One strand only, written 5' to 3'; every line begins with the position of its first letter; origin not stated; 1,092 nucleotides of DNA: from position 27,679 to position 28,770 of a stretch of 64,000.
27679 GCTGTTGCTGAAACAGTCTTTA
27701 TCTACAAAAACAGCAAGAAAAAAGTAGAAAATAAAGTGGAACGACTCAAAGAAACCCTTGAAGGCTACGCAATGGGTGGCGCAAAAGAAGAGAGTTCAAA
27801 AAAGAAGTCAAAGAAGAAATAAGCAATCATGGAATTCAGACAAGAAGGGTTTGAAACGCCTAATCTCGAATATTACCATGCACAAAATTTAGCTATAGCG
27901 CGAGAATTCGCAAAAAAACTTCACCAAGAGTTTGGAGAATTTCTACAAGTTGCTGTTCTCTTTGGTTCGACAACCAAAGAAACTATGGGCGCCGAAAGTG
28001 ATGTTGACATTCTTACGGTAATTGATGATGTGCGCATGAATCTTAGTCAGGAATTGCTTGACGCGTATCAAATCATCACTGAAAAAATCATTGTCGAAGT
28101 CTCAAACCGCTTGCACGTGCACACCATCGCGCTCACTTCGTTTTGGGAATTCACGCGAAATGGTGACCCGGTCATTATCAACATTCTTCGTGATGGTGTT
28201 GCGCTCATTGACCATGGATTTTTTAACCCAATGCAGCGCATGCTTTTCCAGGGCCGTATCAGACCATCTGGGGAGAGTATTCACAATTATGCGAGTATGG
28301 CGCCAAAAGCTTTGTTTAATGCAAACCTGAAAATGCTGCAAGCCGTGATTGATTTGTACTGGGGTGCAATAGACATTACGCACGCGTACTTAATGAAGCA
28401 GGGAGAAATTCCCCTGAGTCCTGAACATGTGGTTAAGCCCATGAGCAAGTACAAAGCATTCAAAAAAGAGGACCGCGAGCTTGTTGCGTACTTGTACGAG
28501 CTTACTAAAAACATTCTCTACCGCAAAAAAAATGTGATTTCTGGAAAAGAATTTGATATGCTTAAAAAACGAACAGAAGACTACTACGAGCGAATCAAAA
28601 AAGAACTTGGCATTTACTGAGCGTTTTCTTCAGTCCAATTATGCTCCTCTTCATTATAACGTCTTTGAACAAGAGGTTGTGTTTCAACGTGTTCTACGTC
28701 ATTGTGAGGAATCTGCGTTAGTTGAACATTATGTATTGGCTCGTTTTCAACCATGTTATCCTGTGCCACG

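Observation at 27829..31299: Paralogous pair of Pol-beta nucleotidyltransferase proteins, one translationally coupled to ribosomal protein L35Ae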

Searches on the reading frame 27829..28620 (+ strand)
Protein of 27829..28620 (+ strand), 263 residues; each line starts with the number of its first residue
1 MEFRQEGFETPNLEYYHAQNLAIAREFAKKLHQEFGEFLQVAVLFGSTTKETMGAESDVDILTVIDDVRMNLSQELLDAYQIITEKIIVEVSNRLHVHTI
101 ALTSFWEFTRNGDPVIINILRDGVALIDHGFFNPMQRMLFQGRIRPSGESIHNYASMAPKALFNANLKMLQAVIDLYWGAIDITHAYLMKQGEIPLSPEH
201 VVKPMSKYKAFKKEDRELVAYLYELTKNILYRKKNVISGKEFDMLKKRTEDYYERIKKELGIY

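Call 3: search_protein_families(library=pfam, proteins=[window:27829-28620:+], max_evalue=0.1)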
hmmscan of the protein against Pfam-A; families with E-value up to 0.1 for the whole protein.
window:27829-28620:+ (263 aa): 3 families
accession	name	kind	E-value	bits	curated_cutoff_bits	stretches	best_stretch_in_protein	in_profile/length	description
PF01909.29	NTP_transf_2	-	2.9e-07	31.2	21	1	25-121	2-88/93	Nucleotidyltransferase domain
PF18765.7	Polbeta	-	6e-06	26.8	26.9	1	39-79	13-58/93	Polymerase beta, Nucleotidyltransferase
PF22600.2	MTPAP-like_central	-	0.041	14.4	27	1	23-74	25-71/139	Poly(A) RNA polymerase, mitochondrial-like, central palm domain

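Call 8: search_protein_families(library=ncbifam, proteins=[window:27829-28620:+], max_evalue=1)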
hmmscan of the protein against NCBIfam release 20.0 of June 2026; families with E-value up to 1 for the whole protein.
window:27829-28620:+ (263 aa): 8 families
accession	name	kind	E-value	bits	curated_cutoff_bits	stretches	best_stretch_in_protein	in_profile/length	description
NF047752.1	MntA_antitoxin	equivalog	6.8e-06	25.9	60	1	39-78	7-51/106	type VII toxin-antitoxin system MntA family adenylyltransferase antitoxin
NF033220.1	ANT_3pp_II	equivalog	0.0001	21.7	400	1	27-80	10-64/258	ANT(3'')-II family aminoglycoside nucleotidyltransferase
NF012212.1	ANT_9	subfamily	0.00013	21.3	340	1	28-92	10-75/249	aminoglycoside nucleotidyltransferase ANT(9)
NF033061.1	ANT_4p_I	equivalog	0.00044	19.9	350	1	18-70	9-61/253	ANT(4')-I family aminoglycoside nucleotidyltransferase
NF051895.1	anti_phage_HalB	equivalog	0.00062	19.4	190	1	43-133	3-77/211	anti-phage Hailong system nucleotidyltransferase HalB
NF000079.1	ANT_4p_Ib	exception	0.007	16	500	1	20-68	14-62/256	aminoglycoside O-nucleotidyltransferase ANT(4')-Ib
NF045909.1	ANT_9_Ic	equivalog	0.012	14.9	505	1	20-78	5-67/259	aminoglycoside nucleotidyltransferase ANT(9)-Ic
NF041117.1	CBASS_cyclase_b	equivalog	0.016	14.8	200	1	40-74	36-71/275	CBASS oligonucleotide cyclase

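Call 9: search_protein_families(library=padloc, proteins=[window:27829-28620:+], max_evalue=1)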
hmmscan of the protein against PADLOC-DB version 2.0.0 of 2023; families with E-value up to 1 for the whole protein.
window:27829-28620:+ (263 aa): 10 families
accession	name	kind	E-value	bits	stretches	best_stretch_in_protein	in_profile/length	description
PDLC04903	PDC-S09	-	8.1e-13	46.6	1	21-125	8-107/108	-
PDLC04368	PDC-M05A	-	1.8e-06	25.9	1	33-80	101-148/201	-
PDLC04907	PDC-S09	-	1.9e-06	26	1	19-125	9-113/114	-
PDLC04369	PDC-M05A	-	2.2e-05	22.2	1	29-122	93-179/201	-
PDLC04906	PDC-S09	-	3e-05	22.3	1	23-74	10-65/98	-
PDLC04372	PDC-M05A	-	0.00026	19.3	1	36-81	73-119/167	-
PDLC04902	PDC-S09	-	0.00062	18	1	43-70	25-52/97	-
PDLC00769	Cyclase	-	0.00068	17.1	1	26-78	30-86/261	oligonucleotide-cyclase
PDLC04904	PDC-S09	-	0.0027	15.9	1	26-69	14-55/104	-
PDLC04905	PDC-S09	-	0.0057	15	1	42-75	24-58/101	-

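Call 11: search_solved_structures(query=window:27829-28620:+, max_evalue=1, show_alignments=3)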
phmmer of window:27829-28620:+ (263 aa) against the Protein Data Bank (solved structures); distinct sequences matched with E-value up to 1: 1.
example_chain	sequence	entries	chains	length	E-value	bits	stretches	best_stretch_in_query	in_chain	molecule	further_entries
6p01_A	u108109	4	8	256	0.99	12.4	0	19-75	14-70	Kanamycin nucleotidyltransferase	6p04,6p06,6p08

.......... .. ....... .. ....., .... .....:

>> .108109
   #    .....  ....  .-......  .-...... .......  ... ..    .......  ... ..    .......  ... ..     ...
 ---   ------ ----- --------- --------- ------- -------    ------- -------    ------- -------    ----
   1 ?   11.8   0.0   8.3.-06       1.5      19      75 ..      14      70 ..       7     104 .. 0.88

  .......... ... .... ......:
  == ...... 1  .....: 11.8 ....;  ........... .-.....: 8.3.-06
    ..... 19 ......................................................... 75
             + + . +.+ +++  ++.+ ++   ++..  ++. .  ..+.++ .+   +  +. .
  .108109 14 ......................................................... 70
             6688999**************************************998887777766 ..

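Call 13: find_homologous_proteins(query=window:27829-28620:+)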
Query window:27829-28620:+ (263 aa): 86 proteins with E <= 0.001 among 715 candidates.
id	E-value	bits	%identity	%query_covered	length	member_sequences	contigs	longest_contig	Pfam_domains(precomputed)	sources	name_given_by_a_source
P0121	5.8e-171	585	100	100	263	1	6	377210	PF18765.8,PF01909.30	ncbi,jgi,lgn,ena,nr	ncbi:hypothetical protein COT72_01170 [archaeon CG10_big_fil_rev_8_21_14_0_10_43_11]|nr:MAG: hypothe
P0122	7.4e-133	460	75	100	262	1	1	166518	PF18765.8,PF01909.30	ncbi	-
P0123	3.0e-116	406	67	100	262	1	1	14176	PF18765.8,PF01909.30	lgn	-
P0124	2.6e-111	389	65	99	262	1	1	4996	PF18765.8,PF01909.30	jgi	-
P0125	9.1e-108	378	64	93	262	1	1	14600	PF18765.8,PF01909.30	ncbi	-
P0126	2.4e-72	262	48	98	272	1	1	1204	PF18765.8,PF01909.30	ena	-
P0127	6.8e-72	260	48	98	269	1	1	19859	-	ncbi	-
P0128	1.4e-71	259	48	95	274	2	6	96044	PF18765.8,PF01909.30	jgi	-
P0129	6.9e-71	257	48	95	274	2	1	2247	PF18765.8,PF01909.30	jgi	jgi:predicted nucleotidyltransferase/uncharacterized protein (UPF0332 family)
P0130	2.1e-70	255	47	98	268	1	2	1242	PF18765.8,PF01909.30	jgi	-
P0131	2.2e-70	255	46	94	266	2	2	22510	PF18765.8,PF01909.30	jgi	-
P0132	5.0e-70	254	47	98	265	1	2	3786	-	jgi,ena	-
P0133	7.5e-70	254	47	98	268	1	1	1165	PF18765.8,PF01909.30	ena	-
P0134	1.8e-69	252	46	99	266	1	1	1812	PF18765.8,PF01909.30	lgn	-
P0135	4.2e-69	251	47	94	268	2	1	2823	PF18765.8,PF01909.30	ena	-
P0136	4.6e-69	251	44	98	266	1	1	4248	PF18765.8,PF01909.30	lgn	-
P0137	6.9e-69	250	45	98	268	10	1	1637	PF01909.30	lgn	-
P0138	8.8e-69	250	44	98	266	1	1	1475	PF18765.8,PF01909.30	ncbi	-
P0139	1.2e-68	250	47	98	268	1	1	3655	PF18765.8,PF01909.30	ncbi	-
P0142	1.2e-67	246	47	98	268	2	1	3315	PF18765.8,PF01909.30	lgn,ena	-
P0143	1.3e-67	246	48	92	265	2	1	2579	PF18765.8,PF01909.30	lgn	-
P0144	1.7e-67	246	46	98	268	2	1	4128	PF18765.8,PF01909.30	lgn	-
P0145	2.9e-67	245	46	98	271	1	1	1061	PF18765.8,PF01909.30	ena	-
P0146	3.3e-67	245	46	98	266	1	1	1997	PF18765.8,PF01909.30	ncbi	-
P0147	4.1e-67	245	46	98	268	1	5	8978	PF18765.8,PF01909.30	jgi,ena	-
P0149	4.8e-67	244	45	98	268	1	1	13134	PF18765.8,PF01909.30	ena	-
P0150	5.7e-67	244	47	90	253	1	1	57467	PF18765.8,PF01909.30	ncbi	-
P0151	1.3e-66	243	44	98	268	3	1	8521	PF18765.8,PF01909.30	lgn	-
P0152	1.3e-66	243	46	98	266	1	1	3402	PF18765.8,PF01909.30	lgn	-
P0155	3.3e-66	242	45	98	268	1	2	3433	PF01909.30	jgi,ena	-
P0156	8.5e-66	240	45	92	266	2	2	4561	PF01909.30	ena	-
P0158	1.1e-65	240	45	98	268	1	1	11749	PF18765.8,PF01909.30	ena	-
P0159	1.6e-65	239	45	99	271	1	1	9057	PF01909.30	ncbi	-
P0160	2.0e-65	239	43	98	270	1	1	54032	PF01909.30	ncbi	-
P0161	2.4e-65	239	44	98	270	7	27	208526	PF18765.8,PF01909.30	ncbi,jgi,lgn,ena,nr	ncbi:TPA: nucleotidyltransferase domain-containing protein [Candidatus Woesearchaeota archaeon]|nr:n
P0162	5.1e-65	238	46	98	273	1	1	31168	PF18765.8,PF01909.30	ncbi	-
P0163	9.3e-65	237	45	93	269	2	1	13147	PF18765.8,PF01909.30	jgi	jgi:predicted nucleotidyltransferase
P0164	1.0e-64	237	43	98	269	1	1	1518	PF18765.8,PF01909.30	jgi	-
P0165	5.4e-64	234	43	98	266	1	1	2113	PF18765.8,PF01909.30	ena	-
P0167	1.7e-63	233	45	93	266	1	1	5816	PF18765.8,PF01909.30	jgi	-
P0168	2.8e-63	232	45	98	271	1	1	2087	PF01909.30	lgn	-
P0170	6.0e-63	231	44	98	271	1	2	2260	PF01909.30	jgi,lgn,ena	-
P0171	7.3e-63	231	42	98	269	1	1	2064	PF01909.30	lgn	-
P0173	9.8e-63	230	44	98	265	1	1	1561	PF18765.8,PF01909.30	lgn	-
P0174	1.4e-62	230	43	98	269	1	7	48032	PF18765.8,PF01909.30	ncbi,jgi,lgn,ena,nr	ncbi:hypothetical protein COY27_06915 [Candidatus Woesearchaeota archaeon CG_4_10_14_0_2_um_filter_3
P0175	1.5e-62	230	54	72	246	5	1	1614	PF18765.8,PF01909.30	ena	-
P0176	3.8e-62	228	43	98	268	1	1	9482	PF18765.8,PF01909.30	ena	-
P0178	1.6e-61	226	41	91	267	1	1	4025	PF18765.8,PF01909.30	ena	-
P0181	7.4e-61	224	47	87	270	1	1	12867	PF18765.8,PF01909.30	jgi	jgi:predicted nucleotidyltransferase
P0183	1.6e-60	223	40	95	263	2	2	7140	PF18765.8,PF01909.30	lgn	-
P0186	3.7e-60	222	40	100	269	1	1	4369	PF18765.8,PF01909.30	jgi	jgi:predicted nucleotidyltransferase/uncharacterized protein (UPF0332 family)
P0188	1.1e-59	220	40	98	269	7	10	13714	PF18765.8,PF01909.30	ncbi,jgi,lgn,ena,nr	ncbi:hypothetical protein COV12_01470 [Candidatus Woesearchaeota archaeon CG10_big_fil_rev_8_21_14_0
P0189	3.3e-59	219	42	99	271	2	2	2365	PF18765.8,PF01909.30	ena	-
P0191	3.8e-59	219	41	98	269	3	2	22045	PF01909.30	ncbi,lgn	-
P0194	6.7e-59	218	42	98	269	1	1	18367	PF18765.8,PF01909.30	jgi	jgi:predicted nucleotidyltransferase/uncharacterized protein (UPF0332 family)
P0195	8.9e-59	217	41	98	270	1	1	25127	PF18765.8,PF01909.30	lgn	-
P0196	1.4e-58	217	39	98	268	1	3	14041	PF18765.8,PF01909.30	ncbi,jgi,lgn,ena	-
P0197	3.0e-58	216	40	98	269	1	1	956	PF18765.8,PF01909.30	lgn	-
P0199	7.9e-58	214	40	98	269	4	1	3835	PF18765.8,PF01909.30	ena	-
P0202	1.3e-54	204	48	72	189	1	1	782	PF18765.8,PF01909.30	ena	-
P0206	1.6e-31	128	38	69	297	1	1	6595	PF18765.8,PF01909.30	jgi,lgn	-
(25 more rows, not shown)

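Call 27: search_solved_structures(query=A2, max_evalue=1, show_alignments=2)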
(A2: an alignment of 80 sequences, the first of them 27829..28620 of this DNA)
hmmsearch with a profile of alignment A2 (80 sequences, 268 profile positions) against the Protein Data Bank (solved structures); distinct sequences matched with E-value up to 1: 12.
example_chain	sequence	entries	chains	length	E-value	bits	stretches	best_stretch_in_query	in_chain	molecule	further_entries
9xbd_E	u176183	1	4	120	9.2e-05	25.2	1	31-125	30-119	Nucleotidyltransferase domain-containing protein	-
6p01_A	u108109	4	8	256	0.0027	20.4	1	17-75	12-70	Kanamycin nucleotidyltransferase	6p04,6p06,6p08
9dbh_A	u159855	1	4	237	0.0031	20.2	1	39-68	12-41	HalB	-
9dbj_A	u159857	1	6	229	0.0031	20.2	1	39-68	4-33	HalB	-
2rff_A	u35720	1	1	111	0.0061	19.2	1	21-69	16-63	Putative nucleotidyltransferase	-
6nlt_A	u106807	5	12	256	0.023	17.4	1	17-75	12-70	Kanamycin nucleotidyltransferase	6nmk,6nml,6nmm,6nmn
1kan_A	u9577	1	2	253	0.024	17.3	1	17-75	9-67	KANAMYCIN NUCLEOTIDYLTRANSFERASE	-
1kny_A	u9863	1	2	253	0.025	17.3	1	17-75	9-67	KANAMYCIN NUCLEOTIDYLTRANSFERASE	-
6un8_A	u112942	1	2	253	0.025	17.2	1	17-75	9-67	Aminoglycoside NucleotidylTransferase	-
3htk_B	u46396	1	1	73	0.13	14.9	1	199-259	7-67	Structural maintenance of chromosomes protein 5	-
5yep_A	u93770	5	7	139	0.29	13.8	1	39-68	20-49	Toxin-antitoxin system antidote Mnt family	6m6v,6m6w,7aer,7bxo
6sxj_A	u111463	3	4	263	0.5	13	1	23-87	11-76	Streptomycin 3''-adenylyltransferase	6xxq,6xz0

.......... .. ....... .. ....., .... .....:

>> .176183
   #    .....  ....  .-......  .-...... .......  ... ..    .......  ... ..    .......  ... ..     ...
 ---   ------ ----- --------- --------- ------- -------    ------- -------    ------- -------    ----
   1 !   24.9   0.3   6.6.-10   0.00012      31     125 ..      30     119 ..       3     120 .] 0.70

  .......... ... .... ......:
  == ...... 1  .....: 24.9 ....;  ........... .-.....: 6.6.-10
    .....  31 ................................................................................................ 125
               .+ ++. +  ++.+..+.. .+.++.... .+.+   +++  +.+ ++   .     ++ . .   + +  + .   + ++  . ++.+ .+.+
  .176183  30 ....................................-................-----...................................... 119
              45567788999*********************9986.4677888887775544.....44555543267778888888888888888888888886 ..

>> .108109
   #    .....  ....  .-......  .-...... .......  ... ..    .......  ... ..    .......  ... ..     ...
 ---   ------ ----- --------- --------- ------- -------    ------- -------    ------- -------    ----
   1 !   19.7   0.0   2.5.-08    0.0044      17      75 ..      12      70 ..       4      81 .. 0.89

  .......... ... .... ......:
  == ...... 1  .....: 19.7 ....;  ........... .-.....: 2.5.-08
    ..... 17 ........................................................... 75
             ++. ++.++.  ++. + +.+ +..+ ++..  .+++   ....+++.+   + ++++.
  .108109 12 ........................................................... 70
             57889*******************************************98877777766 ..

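Call 30: find_encoding_contigs(protein=P0161, flank=7000, max_places=1)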
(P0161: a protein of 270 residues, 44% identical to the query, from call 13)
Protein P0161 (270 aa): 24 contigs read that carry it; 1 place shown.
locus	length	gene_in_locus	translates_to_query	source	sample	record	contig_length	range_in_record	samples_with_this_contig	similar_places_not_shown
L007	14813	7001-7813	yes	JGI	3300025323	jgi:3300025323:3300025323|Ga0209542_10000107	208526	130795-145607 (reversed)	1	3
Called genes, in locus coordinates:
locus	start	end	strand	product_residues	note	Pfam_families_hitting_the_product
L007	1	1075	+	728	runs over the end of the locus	PF01261:AP_endonuc_2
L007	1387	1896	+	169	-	-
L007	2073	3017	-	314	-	-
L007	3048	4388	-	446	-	-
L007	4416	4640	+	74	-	-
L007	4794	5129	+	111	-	PF14076:DUF4258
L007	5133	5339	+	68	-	PF10049:DUF2283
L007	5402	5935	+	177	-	-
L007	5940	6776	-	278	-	-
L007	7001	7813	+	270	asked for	PF01909:NTP_transf_2 (weak), PF18765:Polbeta (weak)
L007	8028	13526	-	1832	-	PF05345:He_PIG, PF17963:Big_9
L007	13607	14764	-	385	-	-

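Call 33: predict_structure(alignment_id=A2)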
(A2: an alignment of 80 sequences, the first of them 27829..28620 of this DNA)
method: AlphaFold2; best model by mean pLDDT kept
length: 263 residues; sequences in the alignment: 80
mean_pLDDT: 90.8   pTM: 0.64
mean pLDDT of the five models: 90.8, 90.8, 89.7, 88.7, 88.0
residues with pLDDT >= 90: 191; 70-90: 55; 50-70: 17; < 50: 0
segments of 3 or more residues with pLDDT < 50: none
pLDDT, mean of each block of 10 residues (from residue 1): 67 83 96 96 76 77 96 95 98 95 93 88 91 90 82 85 93 98 97 92 94 96 97 94 98 97 86
secondary structure, 60 per line:
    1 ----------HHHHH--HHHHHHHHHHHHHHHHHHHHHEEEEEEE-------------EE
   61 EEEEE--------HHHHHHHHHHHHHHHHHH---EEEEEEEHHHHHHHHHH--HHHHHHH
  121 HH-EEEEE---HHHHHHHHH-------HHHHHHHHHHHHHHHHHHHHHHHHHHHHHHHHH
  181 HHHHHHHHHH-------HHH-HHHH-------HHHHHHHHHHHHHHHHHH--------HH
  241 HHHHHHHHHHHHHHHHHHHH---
elements in order: H11-15 H18-38 E39-45 E59-65 H74-91 E95-101 H102-111 H114-122 E124-128 H132-140 H148-190 H202-205 H213-230 H239-260

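Call 38: fold_search(model_id=the predicted structure, library=pdb)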
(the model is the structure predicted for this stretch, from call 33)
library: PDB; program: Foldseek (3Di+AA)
matches with E <= 10: 733; with E <= 0.001: 25
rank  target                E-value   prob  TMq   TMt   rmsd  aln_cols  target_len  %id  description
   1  9dbj_A                1.8e-05  1.00  0.31  0.36  21.4       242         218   17  Structure of Hailong HalB R164A mutant with non-hydrolyzable dATP (released 2025-05-07)
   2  9dbj_D                1.8e-05  1.00  0.31  0.36  21.9       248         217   17  Structure of Hailong HalB R164A mutant with non-hydrolyzable dATP (released 2025-05-07)
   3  7ae9_E                2.5e-05  1.00  0.36  0.59   4.9       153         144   21  Crystal structure of mono-AMPylated HEPN(R46E) toxin in complex with MNT antitoxin (released 2020-12-30)
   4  9dbj_E                2.5e-05  1.00  0.31  0.36  21.9       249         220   17  Structure of Hailong HalB R164A mutant with non-hydrolyzable dATP (released 2025-05-07)
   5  7ae9_G                2.6e-05  1.00  0.34  0.53   5.6       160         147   19  Crystal structure of mono-AMPylated HEPN(R46E) toxin in complex with MNT antitoxin (released 2020-12-30)
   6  9dbj_C                2.6e-05  1.00  0.30  0.35  20.7       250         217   16  Structure of Hailong HalB R164A mutant with non-hydrolyzable dATP (released 2025-05-07)
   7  7ae9_F                4.2e-05  1.00  0.36  0.60   4.8       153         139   20  Crystal structure of mono-AMPylated HEPN(R46E) toxin in complex with MNT antitoxin (released 2020-12-30)
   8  7ae9_H                4.2e-05  1.00  0.35  0.59   4.9       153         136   23  Crystal structure of mono-AMPylated HEPN(R46E) toxin in complex with MNT antitoxin (released 2020-12-30)
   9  9dbj_F                5.0e-05  1.00  0.30  0.36  21.4       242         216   17  Structure of Hailong HalB R164A mutant with non-hydrolyzable dATP (released 2025-05-07)
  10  7ae2_B                8.1e-05  1.00  0.34  0.56   5.1       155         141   22  Crystal structure of HEPN(H107A-Y109F) toxin in complex with MNT antitoxin (released 2020-12-30)
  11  9dbh_A                8.5e-05  1.00  0.27  0.33  21.4       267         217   16  Structure of Hailong HalB in complex with oligodeoxyadenylate (released 2025-05-07)
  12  6xz0                  9.0e-05  1.00  0.36  0.37  18.6       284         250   11  Crystal structure of spectinomycin adenyltransferase AAD(9) from Enterococcus faecialis with spectinomycin (released 2020-04-15)
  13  9dbi_A                1.4e-04  1.00  0.30  0.34  20.4       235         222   17  Structure of Hailong HalB D21A/D23A mutant (released 2025-05-07)
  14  9dbj_B                1.6e-04  1.00  0.29  0.35  20.8       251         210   16  Structure of Hailong HalB R164A mutant with non-hydrolyzable dATP (released 2025-05-07)
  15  9dbi_B                1.7e-04  1.00  0.29  0.34  19.7       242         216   14  Structure of Hailong HalB D21A/D23A mutant (released 2025-05-07)
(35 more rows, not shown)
